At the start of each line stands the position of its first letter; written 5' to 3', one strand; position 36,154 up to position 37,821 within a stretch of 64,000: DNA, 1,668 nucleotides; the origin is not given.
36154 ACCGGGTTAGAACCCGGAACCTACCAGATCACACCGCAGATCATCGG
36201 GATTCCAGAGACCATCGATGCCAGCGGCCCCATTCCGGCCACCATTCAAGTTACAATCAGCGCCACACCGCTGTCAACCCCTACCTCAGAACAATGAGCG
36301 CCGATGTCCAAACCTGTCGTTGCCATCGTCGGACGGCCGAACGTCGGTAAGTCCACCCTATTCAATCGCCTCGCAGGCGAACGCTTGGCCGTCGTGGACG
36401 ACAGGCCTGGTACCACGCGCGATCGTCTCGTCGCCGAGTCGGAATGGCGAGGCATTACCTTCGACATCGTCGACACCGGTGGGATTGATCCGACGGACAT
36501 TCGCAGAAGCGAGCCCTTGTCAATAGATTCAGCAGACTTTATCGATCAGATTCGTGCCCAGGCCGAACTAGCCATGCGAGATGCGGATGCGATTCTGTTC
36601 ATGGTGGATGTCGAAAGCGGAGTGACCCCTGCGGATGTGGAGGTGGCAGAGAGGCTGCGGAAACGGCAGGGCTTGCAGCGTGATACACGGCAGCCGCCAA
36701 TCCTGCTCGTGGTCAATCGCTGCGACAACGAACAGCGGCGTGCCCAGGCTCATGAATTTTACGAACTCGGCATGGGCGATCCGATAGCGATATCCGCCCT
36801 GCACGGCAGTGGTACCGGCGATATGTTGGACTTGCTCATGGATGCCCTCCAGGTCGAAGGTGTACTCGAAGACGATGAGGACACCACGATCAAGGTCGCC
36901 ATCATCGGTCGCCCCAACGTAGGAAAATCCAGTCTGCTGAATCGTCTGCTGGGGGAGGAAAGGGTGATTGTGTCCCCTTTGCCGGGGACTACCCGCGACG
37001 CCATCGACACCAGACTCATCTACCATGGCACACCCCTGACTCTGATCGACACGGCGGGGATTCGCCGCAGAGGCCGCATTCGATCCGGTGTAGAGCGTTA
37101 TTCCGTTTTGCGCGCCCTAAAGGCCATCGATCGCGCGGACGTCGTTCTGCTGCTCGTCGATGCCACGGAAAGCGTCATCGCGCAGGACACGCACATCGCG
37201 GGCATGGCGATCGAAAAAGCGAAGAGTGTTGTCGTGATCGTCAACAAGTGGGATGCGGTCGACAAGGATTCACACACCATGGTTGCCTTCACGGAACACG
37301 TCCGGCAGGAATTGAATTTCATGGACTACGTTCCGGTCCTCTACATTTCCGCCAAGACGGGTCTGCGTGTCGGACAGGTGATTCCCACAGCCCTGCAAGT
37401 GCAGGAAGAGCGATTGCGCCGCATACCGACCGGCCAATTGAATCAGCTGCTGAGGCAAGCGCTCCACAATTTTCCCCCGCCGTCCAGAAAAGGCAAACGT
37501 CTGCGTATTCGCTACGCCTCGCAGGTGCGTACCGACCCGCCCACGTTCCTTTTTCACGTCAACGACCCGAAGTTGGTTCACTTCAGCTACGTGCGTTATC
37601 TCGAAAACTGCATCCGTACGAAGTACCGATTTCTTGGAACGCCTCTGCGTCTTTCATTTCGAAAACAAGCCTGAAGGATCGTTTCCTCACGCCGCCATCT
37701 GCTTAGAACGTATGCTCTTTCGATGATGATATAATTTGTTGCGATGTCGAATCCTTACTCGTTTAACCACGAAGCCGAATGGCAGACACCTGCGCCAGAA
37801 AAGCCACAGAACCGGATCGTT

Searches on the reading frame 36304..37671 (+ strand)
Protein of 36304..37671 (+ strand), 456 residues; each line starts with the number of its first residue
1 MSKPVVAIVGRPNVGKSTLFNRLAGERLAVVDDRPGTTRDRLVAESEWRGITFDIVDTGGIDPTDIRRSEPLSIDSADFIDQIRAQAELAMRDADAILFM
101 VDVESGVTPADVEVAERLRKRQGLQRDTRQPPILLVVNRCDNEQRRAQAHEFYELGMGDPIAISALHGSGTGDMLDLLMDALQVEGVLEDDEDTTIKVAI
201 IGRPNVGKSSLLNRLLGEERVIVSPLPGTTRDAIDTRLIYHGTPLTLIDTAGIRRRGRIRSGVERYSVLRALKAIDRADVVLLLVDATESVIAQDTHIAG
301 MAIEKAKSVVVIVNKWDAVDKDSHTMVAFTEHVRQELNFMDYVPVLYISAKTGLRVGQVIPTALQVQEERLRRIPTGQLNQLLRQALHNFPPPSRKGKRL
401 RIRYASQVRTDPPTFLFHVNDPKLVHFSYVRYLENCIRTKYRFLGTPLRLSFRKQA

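Call 34: search_protein_families(library=pfam, proteins=[window:36304-37671:+], max_evalue=0.001)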
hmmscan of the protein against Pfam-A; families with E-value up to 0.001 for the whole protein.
window:36304-37671:+ (456 aa): 18 families
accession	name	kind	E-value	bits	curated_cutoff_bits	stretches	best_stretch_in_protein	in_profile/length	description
PF01926.29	MMR_HSR1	-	7.7e-57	190.7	21.9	2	197-315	1-113/113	50S ribosome-binding GTPase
PF14714.11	KH_dom-like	-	7.7e-34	116.3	27.3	1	373-453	1-81/81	KH-domain-like of EngA bacterial GTPase enzymes, C-terminal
PF02421.24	FeoB_N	-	9.6e-24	84.1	27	2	197-355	2-148/156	Ferrous iron transport protein B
PF00009.33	GTP_EFTU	-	4.2e-19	69.3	26.5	2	273-363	88-182/188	Elongation factor Tu GTP binding domain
PF00350.29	Dynamin_N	-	4e-17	63.2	27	1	198-231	1-34/168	Dynamin family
PF00071.28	Ras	-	9.7e-10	38.7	21.6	0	197-364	1-157/162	Ras family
PF03193.22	RsgA_GTPase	-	7.1e-09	36.2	30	0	198-229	109-140/174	RsgA GTPase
PF08477.19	Roc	-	3.5e-08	34.1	27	0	197-219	1-23/119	Ras of Complex, Roc, domain of DAPkinase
PF04548.22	AIG1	-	4.2e-08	33.2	27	0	7-120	4-109/212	AIG1 family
PF00025.27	Arf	-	1.3e-05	25.2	22.3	0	193-266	12-78/174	ADP-ribosylation factor family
PF09439.16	SRPRB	-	6.2e-05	22.9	25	0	2-62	2-57/178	Signal recognition particle receptor beta subunit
PF00005.33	ABC_tran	-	6.3e-05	24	25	0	5-26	13-34/137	ABC transporter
PF13238.12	AAA_18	-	0.00015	22.7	29.4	0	6-55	1-44/128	AAA domain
PF13401.12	AAA_22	-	0.00015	22.5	27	0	3-44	5-43/130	AAA domain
PF13479.12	AAA_24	-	0.00017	21.9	27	0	3-32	2-29/195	AAA domain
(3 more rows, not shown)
